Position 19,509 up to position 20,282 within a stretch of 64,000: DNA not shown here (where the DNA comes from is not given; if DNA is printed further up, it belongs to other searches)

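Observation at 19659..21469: Styrene-oxide-isomerase-like haem membrane protein paired with a two-Rossmann flavoprotein instead of StyA/StyB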

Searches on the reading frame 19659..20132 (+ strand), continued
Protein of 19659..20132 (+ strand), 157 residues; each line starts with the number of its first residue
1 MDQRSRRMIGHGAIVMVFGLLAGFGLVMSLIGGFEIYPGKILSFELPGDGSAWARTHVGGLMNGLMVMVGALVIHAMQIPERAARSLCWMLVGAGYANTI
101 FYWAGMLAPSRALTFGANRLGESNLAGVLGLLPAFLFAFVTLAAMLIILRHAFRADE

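Call 74: fold_search(model_id=the predicted structure, library=pdb)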
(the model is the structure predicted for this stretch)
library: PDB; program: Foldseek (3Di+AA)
matches with E <= 10: 524; with E <= 0.001: 1
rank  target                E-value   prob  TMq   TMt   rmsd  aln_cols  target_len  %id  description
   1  8pnu_A                9.4e-11  1.00  0.87  0.88   2.5       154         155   38  Cryo-EM structure of styrene oxide isomerase bound to benzylamine inhibitor (released 2024-04-03)
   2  6o7t_h                2.1e-01  0.75  0.33  0.33   9.0       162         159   18  Saccharomyces cerevisiae V-ATPase Vph1-VO (released 2019-04-03)
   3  9cdc                  3.9e-01  0.25  0.29  0.21  16.1       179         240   12  Kalium channelrhodopsin 1 C110A mutant from Hyphochytrium catenoides, Dark State (released 2025-02-19)
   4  6c6l_D                4.1e-01  0.66  0.39  0.39   9.5       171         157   14  Yeast Vacuolar ATPase Vo in lipid nanodisc (released 2018-03-21)
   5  8ifu_A                4.3e-01  0.21  0.26  0.17  19.9       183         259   14  HcCCR in NaCl (released 2024-02-28)
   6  7uw9_i                4.5e-01  0.89  0.47  0.48   7.2       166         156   13  Citrus V-ATPase State 1, H in contact with subunit a (released 2022-07-06)
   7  8zap_B                4.7e-01  0.20  0.25  0.17  16.7       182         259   13  ExoC110T class 1 channelrhodopsin (released 2024-09-04)
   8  5xra                  5.0e-01  0.38  0.32  0.17   8.9       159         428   11  Crystal structure of the human CB1 in complex with agonist AM11542 (released 2017-07-12)
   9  8r0p_A                5.3e-01  0.47  0.34  0.25   7.5       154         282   16  Cryo-EM structure of the microbial rhodopsin CryoR2 at pH 8.0 in detergent (released 2025-05-14)
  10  9brq_b                5.5e-01  0.47  0.35  0.30   7.9       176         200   15  Intact V-ATPase State 3 and synaptophysin complex in mouse brain isolated synaptic vesicles (released 2024-06-19)
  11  8zap_A                5.5e-01  0.18  0.25  0.17  16.9       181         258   13  ExoC110T class 1 channelrhodopsin (released 2024-09-04)
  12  7ytj_A                5.8e-01  0.57  0.34  0.41   8.4       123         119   15  Cryo-EM structure of VTC complex (released 2023-02-22)
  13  6o7u_j                6.1e-01  0.66  0.41  0.41   7.8       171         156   13  Saccharomyces cerevisiae V-ATPase Stv1-VO (released 2019-04-03)
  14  6o7t_o                6.4e-01  0.57  0.40  0.40   9.4       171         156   14  Saccharomyces cerevisiae V-ATPase Vph1-VO (released 2019-04-03)
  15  8yic_R                7.9e-01  0.54  0.38  0.22   9.4       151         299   12  SAR247799-bound S1PR1-Gi protein complex (released 2024-12-11)
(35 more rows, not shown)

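Call 75: search_protein_families(library=ncbifam, proteins=[L051:8001-8444:+, L046:8001-8405:+, L046:7478-7945:+, L026:8001-8471:+, L041:8001-8468:+, L016:2831-3301:+, L022:8001-8465:+], max_evalue=0.001)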
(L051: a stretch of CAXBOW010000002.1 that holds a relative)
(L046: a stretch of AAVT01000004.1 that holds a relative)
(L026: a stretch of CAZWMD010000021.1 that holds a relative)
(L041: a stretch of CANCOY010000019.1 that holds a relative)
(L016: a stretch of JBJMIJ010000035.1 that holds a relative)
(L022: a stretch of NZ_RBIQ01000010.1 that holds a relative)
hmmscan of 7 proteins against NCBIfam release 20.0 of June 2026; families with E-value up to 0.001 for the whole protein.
L051:8001-8444:+ (148 aa): 1 family
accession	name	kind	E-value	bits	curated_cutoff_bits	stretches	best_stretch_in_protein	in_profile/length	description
NF045734.1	StyOxIsoStyC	equivalog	1e-32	113.2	150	1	8-145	1-138/147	styrene-oxide isomerase StyC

L046:8001-8405:+ (135 aa): 1 family
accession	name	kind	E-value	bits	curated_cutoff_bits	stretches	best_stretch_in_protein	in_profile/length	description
NF045734.1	StyOxIsoStyC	equivalog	1.2e-35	122.7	150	1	8-134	1-127/147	styrene-oxide isomerase StyC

L046:7478-7945:+ (155 aa): 1 family
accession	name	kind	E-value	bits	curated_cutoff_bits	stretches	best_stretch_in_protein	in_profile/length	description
NF045734.1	StyOxIsoStyC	equivalog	6.8e-17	61.9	150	1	7-131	2-124/147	styrene-oxide isomerase StyC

L026:8001-8471:+ (157 aa): 1 family
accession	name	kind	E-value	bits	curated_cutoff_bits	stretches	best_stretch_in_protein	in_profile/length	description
NF045734.1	StyOxIsoStyC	equivalog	7.6e-52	175.3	150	1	8-153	1-146/147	styrene-oxide isomerase StyC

L041:8001-8468:+ (156 aa): 1 family
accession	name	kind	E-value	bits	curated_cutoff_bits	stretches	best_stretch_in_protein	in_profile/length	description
NF045734.1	StyOxIsoStyC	equivalog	7.7e-44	149.3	150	1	7-151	1-145/147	styrene-oxide isomerase StyC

L016:2831-3301:+ (157 aa): 1 family
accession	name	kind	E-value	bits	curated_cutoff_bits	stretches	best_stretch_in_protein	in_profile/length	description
NF045734.1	StyOxIsoStyC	equivalog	2.7e-50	170.3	150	1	8-153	1-146/147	styrene-oxide isomerase StyC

L022:8001-8465:+ (155 aa): 1 family
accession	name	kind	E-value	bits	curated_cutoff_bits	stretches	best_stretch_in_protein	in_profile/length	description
NF045734.1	StyOxIsoStyC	equivalog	6.3e-47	159.3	150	1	8-154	1-146/147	styrene-oxide isomerase StyC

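Call 81: search_protein_families(library=pfam, proteins=[L026:5804-6730:+, L026:6532-8004:+, L026:8531-10159:+, L026:10161-11378:-, L041:5035-5934:+, L041:5957-7840:+, L041:3419-5011:+, L041:8511-9665:+, L007:6135-7661:+, L007:9908-11623:+], max_evalue=0.00001)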
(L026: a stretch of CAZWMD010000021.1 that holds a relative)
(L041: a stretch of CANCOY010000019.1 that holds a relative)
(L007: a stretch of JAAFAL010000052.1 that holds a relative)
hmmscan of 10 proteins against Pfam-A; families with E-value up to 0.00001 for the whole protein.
L026:5804-6730:+ (308 aa): 3 families
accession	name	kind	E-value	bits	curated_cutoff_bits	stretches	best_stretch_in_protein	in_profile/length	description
PF13417.12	GST_N_3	-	2.3e-14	53.9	22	1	20-117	1-74/75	Glutathione S-transferase, N-terminal domain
PF13409.12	GST_N_2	-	5e-11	43.5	25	1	27-112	3-69/70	Glutathione S-transferase, N-terminal domain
PF00043.30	GST_C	-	2.6e-09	37.6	20.7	1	188-266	17-93/93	Glutathione S-transferase, C-terminal domain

L026:6532-8004:+ (490 aa): 1 family
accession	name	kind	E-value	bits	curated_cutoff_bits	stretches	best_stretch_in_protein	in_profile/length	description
PF01494.25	FAD_binding_3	-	1.8e-22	80.5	22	1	66-414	2-341/349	FAD binding domain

L026:8531-10159:+ (542 aa): 5 families
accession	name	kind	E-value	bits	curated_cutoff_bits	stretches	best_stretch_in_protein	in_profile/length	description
PF00743.25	FMO-like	-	6.1e-18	65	22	1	11-214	5-220/532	Flavin-binding monooxygenase-like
PF13738.12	Pyr_redox_3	-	3.1e-13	50.1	30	1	11-239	1-224/305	Pyridine nucleotide-disulphide oxidoreductase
PF13450.12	NAD_binding_8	-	1.4e-11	44.9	21.9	1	12-60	1-49/68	NAD(P)-binding Rossmann-like domain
PF07992.20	Pyr_redox_2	-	3.9e-11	43.3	26.1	1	8-222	1-186/291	Pyridine nucleotide-disulphide oxidoreductase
PF13434.12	Lys_Orn_oxgnase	-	2.9e-10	40.3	21.3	1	89-275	99-285/339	L-lysine 6-monooxygenase/L-ornithine 5-monooxygenase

L026:10161-11378:- (405 aa): 1 family
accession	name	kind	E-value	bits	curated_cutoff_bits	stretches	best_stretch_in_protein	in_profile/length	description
PF01566.24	Nramp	-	2.3e-85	287.2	29.8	1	30-376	5-356/357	Natural resistance-associated macrophage protein-like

L041:5035-5934:+ (299 aa): 3 families
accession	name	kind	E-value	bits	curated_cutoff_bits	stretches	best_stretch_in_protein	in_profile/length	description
PF07859.19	Abhydrolase_3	-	1e-56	192.5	25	1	74-273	2-209/210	alpha/beta hydrolase fold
PF10340.15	Say1_Mug180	-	2.5e-09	36.9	21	1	70-213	122-275/374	Steryl acetyl hydrolase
PF20434.5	BD-FAE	-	8.7e-09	35.6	26.8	1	68-155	11-106/215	BD-FAE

L041:5957-7840:+ (627 aa): 6 families
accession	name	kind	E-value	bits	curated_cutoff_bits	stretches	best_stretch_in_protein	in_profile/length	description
PF13738.12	Pyr_redox_3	-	3.1e-13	50.1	30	1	95-253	1-163/305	Pyridine nucleotide-disulphide oxidoreductase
PF07992.20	Pyr_redox_2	-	6.7e-12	45.9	26.1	1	94-301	3-175/291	Pyridine nucleotide-disulphide oxidoreductase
PF13450.12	NAD_binding_8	-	7.2e-11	42.6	21.9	1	96-150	1-54/68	NAD(P)-binding Rossmann-like domain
PF01266.30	DAO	-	1.4e-10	41.7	27.9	0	94-132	2-40/353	FAD dependent oxidoreductase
PF00743.25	FMO-like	-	2.2e-09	36.7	22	1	94-302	4-217/532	Flavin-binding monooxygenase-like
PF00890.30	FAD_binding_2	-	6.3e-06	26.1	20.4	1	94-133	2-40/414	FAD binding domain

L041:3419-5011:+ (530 aa): 6 families
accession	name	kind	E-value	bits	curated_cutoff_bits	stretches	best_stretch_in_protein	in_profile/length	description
PF00743.25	FMO-like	-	9.1e-21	74.3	22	1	54-253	3-220/532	Flavin-binding monooxygenase-like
PF13738.12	Pyr_redox_3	-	2e-16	60.5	30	1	57-251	2-199/305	Pyridine nucleotide-disulphide oxidoreductase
PF13450.12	NAD_binding_8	-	6.5e-11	42.8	21.9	1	57-123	1-65/68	NAD(P)-binding Rossmann-like domain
PF07992.20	Pyr_redox_2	-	1.2e-10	41.8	26.1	1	54-236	2-162/291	Pyridine nucleotide-disulphide oxidoreductase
PF13454.12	NAD_binding_9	-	1.5e-08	35.2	21.8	0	56-107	1-56/155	FAD-NAD(P)-binding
PF01266.30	DAO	-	3.3e-08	33.9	27.9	0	54-93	1-41/353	FAD dependent oxidoreductase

L041:8511-9665:+ (384 aa): 5 families
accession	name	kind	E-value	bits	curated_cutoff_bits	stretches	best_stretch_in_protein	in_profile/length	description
PF00441.29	Acyl-CoA_dh_1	-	4.4e-40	137.7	22.4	1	234-381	2-149/150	Acyl-CoA dehydrogenase, C-terminal domain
PF02771.21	Acyl-CoA_dh_N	-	9.6e-32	110.1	22.9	1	10-122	2-113/113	Acyl-CoA dehydrogenase, N-terminal domain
PF02770.24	Acyl-CoA_dh_M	-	1.9e-25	89.3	33.3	1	126-221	1-97/97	Acyl-CoA dehydrogenase, middle domain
PF08028.16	Acyl-CoA_dh_2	-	3.1e-11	44.1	22.7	1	250-370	3-133/134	Acyl-CoA dehydrogenase, C-terminal domain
PF22924.1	ACOX_C_alpha1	-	2e-06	28.2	27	0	317-381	104-168/169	Acyl-CoA oxidase, C-alpha1 domain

L007:6135-7661:+ (508 aa): 8 families
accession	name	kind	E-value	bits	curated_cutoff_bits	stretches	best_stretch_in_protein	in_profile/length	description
PF00743.25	FMO-like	-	7.3e-16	58.1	22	1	12-220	4-221/532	Flavin-binding monooxygenase-like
PF13738.12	Pyr_redox_3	-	2.2e-11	44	30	1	13-215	1-197/305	Pyridine nucleotide-disulphide oxidoreductase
PF01266.30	DAO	-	1e-09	38.9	27.9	0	11-49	1-38/353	FAD dependent oxidoreductase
PF07992.20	Pyr_redox_2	-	1.1e-09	38.6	26.1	1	11-218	2-178/291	Pyridine nucleotide-disulphide oxidoreductase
PF13450.12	NAD_binding_8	-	3.8e-09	37.1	21.9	1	14-62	1-47/68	NAD(P)-binding Rossmann-like domain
PF13434.12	Lys_Orn_oxgnase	-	1.2e-07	31.6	21.3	0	89-215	100-223/339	L-lysine 6-monooxygenase/L-ornithine 5-monooxygenase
PF05834.18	Lycopene_cycl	-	2e-07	30.9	23.4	0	11-45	1-35/380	Lycopene cyclase protein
PF01946.23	Thi4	-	9.5e-07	28.7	26.2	0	10-50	18-58/235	Thi4 family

L007:9908-11623:+ (571 aa): 2 families
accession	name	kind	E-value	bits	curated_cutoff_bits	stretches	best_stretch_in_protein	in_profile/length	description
PF00916.26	Sulfate_transp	-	2.1e-48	165.4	23.2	1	76-424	3-376/380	Sulfate permease family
PF01740.26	STAS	-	3.2e-06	27.3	22.6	1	470-549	9-91/106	STAS domain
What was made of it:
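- SOI-clade genes also sit directly beside BVMOs without the flavoprotein (L026, L041; call 81).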

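Call 82: search_solved_structures(query=L026:6532-8004:+, max_evalue=0.001)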
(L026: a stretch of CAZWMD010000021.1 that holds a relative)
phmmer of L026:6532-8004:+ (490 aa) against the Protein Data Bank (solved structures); distinct sequences matched with E-value up to 0.001: 58.
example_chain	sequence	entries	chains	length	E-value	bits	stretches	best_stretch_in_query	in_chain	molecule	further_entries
2rgj_A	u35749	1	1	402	4.7e-73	250.1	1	66-424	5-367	Flavin-containing monooxygenase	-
3c96_A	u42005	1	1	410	5.1e-73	250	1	66-424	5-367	Flavin-containing monooxygenase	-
6pvf_A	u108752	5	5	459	3.9e-24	88.7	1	66-404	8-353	FAD monooxygenase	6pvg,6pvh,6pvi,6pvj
5eow_A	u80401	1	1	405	7.3e-22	81.2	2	67-249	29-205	6-hydroxynicotinate 3-monooxygenase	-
8uiq_A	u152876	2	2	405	9.8e-22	80.8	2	67-249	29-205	6-hydroxynicotinate 3-monooxygenase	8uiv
3rp6_A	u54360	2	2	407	1.5e-21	80.2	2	61-256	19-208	flavoprotein monooxygenase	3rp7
3rp8_A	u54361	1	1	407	1.7e-21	80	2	61-256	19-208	flavoprotein monooxygenase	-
8rqh_A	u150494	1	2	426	2.8e-20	76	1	68-419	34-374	Tropone 2-monooxygenase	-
8r2t_A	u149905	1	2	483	2.9e-20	76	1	57-394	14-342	FAD-binding domain-containing protein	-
8x38_A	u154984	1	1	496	1e-19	74.2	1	66-397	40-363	Decarboxylative Vanillate 1-Hydroxylase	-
5evy_X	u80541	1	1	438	1.5e-19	73.6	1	66-401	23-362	Salicylate hydroxylase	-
6bz5_A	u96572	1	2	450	3.9e-19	72.2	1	67-394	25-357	Salicylate hydroxylase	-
3all_A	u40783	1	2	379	4.9e-19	71.9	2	68-236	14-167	2-methyl-3-hydroxypyridine-5-carboxylic acid oxygenase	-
4h2n_A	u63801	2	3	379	5.8e-19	71.7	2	68-236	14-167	2-methyl-3-hydroxypyridine-5-carboxylic acid oxygenase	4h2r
3alj_A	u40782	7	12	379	5.9e-19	71.6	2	68-236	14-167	2-methyl-3-hydroxypyridine-5-carboxylic acid oxygenase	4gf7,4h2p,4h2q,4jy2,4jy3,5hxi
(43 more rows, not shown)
